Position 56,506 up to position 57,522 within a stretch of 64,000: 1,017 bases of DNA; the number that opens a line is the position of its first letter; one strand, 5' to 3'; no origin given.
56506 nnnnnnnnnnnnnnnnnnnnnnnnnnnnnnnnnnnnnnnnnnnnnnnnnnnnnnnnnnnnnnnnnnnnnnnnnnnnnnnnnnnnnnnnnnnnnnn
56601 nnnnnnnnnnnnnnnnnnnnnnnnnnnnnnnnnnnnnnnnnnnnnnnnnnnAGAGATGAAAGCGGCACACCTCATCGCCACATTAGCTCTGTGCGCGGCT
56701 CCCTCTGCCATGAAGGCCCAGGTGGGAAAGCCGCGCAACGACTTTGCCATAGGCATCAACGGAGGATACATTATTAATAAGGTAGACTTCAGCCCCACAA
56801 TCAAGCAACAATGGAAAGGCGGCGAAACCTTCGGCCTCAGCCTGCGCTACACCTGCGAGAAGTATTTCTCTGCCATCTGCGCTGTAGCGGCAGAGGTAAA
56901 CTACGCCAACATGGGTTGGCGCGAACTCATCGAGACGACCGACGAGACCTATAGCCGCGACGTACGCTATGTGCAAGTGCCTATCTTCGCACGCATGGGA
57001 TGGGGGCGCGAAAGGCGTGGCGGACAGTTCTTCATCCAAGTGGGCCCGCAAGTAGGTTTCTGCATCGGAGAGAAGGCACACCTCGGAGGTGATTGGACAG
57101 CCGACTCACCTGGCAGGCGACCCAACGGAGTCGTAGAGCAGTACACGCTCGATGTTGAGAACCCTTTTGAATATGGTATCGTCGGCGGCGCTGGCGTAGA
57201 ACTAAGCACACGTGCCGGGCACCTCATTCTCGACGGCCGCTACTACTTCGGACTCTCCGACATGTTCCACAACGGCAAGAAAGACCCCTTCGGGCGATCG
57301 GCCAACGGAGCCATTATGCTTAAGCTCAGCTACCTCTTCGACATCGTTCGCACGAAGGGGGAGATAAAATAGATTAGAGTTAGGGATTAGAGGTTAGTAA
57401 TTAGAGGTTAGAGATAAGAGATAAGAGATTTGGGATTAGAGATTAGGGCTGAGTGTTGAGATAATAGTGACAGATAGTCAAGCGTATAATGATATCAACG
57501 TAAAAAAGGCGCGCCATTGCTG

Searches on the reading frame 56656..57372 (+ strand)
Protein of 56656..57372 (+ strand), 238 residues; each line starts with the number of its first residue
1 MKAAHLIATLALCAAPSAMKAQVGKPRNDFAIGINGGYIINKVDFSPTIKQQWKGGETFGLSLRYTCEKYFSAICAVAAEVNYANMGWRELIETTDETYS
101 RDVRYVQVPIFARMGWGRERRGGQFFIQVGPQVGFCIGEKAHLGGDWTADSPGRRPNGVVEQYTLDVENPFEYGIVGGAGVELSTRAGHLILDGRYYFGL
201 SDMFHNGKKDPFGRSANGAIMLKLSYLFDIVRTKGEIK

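Call 66: search_protein_families(library=pfam, proteins=[window:56656-57372:+], max_evalue=0.00001)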
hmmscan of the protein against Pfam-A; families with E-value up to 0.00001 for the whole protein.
window:56656-57372:+ (238 aa): 1 family
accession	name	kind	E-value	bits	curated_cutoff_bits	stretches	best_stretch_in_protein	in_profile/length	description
PF13568.12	OMP_b-brl_2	-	1e-32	114.1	27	1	21-204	2-174/175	Outer membrane protein beta-barrel domain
